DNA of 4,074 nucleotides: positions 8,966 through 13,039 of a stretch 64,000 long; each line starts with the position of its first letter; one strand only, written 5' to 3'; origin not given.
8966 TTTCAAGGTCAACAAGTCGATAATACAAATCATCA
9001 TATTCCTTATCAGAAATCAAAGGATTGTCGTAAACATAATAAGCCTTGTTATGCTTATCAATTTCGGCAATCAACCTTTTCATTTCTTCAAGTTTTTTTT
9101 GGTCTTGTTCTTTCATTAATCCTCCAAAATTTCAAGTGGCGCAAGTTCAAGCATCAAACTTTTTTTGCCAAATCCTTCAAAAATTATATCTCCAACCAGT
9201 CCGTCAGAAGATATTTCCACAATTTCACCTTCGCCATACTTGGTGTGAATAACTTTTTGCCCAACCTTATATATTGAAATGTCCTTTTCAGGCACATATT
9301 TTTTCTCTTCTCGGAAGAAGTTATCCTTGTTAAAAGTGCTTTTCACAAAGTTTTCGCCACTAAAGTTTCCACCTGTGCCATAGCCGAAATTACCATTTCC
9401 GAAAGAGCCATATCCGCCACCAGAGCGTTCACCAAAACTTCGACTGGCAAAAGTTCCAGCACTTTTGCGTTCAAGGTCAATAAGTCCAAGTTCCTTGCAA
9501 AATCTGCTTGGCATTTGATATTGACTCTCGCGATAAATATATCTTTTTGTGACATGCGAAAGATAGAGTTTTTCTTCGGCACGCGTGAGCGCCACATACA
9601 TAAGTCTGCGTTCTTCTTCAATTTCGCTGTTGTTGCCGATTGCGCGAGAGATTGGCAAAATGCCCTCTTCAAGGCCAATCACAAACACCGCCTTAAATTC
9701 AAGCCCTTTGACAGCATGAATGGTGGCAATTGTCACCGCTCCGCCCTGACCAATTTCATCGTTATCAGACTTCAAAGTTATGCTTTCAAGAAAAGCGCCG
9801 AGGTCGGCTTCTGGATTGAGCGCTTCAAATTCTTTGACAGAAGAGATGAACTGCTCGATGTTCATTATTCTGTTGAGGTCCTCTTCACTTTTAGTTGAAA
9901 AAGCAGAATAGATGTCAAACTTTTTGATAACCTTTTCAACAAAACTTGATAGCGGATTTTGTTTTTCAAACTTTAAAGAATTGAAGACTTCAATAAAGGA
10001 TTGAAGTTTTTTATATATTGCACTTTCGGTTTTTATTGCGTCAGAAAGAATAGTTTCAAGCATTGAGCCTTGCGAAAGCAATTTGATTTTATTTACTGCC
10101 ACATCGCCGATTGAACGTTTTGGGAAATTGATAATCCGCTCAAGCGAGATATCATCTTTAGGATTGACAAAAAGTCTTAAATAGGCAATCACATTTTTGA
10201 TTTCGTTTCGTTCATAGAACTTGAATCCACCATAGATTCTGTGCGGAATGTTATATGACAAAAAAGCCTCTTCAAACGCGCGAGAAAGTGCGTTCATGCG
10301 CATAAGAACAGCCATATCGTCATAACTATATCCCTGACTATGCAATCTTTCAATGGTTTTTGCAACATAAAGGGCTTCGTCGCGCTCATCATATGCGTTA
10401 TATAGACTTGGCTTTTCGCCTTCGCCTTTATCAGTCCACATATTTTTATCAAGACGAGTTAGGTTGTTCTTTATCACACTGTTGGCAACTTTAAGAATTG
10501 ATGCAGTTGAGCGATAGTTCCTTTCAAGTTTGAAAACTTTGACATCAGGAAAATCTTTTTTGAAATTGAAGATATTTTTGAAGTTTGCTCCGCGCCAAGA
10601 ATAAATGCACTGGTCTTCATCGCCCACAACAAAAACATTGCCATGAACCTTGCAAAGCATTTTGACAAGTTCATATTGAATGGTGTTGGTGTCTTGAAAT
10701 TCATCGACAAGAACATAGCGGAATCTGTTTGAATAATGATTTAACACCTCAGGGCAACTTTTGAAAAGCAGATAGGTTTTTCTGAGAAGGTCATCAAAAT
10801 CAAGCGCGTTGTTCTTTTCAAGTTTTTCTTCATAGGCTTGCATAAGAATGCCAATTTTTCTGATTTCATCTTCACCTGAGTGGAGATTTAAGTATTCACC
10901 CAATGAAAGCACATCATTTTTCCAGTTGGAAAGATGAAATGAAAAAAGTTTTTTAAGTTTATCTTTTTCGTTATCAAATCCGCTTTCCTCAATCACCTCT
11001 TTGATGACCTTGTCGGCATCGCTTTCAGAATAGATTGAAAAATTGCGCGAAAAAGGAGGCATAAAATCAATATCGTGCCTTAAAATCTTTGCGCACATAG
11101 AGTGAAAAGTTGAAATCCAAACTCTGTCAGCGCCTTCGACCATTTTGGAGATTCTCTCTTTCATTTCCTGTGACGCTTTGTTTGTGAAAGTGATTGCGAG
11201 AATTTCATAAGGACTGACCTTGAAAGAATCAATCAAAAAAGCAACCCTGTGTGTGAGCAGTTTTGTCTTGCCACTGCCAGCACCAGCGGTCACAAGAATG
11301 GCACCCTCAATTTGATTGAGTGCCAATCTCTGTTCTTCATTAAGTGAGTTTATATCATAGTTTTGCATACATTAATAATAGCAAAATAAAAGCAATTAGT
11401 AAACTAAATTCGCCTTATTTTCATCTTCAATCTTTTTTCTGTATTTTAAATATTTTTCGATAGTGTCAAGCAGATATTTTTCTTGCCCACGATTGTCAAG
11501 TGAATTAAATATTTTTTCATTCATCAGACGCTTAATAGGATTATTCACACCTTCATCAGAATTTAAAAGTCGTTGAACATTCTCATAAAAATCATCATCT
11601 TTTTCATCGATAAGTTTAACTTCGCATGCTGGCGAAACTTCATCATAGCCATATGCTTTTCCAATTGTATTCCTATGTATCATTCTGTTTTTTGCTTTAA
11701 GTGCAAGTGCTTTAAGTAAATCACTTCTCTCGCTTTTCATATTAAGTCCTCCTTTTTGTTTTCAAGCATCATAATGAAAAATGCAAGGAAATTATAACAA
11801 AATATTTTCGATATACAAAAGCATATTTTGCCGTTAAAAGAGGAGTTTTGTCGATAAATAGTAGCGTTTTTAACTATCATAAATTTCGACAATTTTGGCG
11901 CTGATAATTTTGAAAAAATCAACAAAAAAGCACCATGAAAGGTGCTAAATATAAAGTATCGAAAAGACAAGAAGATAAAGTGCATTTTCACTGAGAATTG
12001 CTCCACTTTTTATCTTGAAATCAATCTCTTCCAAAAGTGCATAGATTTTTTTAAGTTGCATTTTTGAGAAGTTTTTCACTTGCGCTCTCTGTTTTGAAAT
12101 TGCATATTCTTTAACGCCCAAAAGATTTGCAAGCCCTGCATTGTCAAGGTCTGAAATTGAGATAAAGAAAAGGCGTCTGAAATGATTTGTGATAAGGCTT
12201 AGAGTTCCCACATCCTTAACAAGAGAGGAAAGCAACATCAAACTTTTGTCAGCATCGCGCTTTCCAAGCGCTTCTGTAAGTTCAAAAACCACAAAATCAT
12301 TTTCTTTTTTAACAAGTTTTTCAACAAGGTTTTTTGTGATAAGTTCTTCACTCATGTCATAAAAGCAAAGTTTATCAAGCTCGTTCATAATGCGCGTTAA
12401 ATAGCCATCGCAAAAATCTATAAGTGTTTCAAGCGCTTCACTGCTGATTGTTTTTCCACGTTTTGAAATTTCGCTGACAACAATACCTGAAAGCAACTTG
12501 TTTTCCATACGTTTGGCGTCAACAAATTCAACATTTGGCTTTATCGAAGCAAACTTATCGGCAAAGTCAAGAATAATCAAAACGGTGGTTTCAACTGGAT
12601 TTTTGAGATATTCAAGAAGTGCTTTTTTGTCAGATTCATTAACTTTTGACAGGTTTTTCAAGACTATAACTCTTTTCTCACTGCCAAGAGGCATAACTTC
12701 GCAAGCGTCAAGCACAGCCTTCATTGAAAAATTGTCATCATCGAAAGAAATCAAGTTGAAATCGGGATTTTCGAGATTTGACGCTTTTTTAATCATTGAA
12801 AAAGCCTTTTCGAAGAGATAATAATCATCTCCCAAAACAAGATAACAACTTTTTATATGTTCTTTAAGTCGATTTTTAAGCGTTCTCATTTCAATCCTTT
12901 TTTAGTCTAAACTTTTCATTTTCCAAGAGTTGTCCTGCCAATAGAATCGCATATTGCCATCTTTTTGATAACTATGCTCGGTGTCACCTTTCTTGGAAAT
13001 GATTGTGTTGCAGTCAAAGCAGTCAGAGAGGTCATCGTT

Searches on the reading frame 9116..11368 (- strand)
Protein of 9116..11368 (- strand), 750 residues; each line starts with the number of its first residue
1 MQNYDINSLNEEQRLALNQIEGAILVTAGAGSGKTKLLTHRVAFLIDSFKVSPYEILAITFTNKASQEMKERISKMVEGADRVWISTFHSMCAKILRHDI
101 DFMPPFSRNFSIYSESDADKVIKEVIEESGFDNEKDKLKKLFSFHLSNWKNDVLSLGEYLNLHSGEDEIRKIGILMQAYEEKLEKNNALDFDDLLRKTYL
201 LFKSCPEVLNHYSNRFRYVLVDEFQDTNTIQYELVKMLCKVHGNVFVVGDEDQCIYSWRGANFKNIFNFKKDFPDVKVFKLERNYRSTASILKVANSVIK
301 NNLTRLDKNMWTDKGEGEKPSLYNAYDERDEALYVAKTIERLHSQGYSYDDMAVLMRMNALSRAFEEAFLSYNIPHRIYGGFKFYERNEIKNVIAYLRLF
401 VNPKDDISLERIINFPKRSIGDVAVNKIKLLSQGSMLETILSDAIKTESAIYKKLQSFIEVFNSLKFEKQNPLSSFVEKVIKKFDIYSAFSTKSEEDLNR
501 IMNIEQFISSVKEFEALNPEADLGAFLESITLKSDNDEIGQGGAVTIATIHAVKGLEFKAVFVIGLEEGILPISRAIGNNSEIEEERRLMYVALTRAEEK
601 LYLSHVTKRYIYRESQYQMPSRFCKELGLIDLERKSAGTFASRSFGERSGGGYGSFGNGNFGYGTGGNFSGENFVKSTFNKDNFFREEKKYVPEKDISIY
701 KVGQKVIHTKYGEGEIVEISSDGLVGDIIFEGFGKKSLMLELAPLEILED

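Call 63: search_protein_families(library=pfam, proteins=[window:9116-11368:-], max_evalue=1e-8)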
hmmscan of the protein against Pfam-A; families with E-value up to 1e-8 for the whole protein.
window:9116-11368:- (750 aa): 5 families
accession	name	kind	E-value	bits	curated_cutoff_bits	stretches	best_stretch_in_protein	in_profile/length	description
PF00580.27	UvrD-helicase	-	8.7e-91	304.8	23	1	9-274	1-271/271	UvrD/REP helicase N-terminal domain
PF13361.12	UvrD_C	-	1.9e-78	264.7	25.6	1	280-606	2-348/350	UvrD-like helicase C-terminal domain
PF13245.12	AAA_19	-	3e-23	82.9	25.1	1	21-257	11-132/134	AAA domain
PF13538.12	UvrD_C_2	-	3.6e-10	40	27.4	0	583-603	31-51/52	UvrD-like helicase C-terminal domain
PF01443.25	Viral_helicase1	-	4.4e-09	36.9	21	0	544-602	176-225/228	Viral superfamily 1 RNA helicase core domain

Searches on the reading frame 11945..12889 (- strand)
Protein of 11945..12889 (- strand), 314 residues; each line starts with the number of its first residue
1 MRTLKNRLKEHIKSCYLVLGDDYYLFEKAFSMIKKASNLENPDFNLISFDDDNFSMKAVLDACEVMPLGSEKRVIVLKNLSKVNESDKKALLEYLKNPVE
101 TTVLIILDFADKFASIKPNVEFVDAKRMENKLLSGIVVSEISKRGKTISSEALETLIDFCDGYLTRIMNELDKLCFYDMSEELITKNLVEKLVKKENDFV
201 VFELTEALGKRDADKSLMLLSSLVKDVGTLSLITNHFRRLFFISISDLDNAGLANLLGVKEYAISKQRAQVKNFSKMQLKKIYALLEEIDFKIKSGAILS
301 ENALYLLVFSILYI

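Call 57: search_protein_families(library=pfam, proteins=[window:11945-12889:-], max_evalue=0.00001)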
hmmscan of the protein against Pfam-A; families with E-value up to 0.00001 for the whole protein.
window:11945-12889:- (314 aa): 2 families
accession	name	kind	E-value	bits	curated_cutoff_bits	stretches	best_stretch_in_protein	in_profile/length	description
PF06144.19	DNA_pol3_delta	-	1.8e-16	60.7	21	1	16-107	1-99/124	DNA polymerase III, delta subunit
PF21694.2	DNA_pol3_delta_C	-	4.4e-14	53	27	1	201-310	4-120/121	DNA polymerase III delta subunit, C-terminal domain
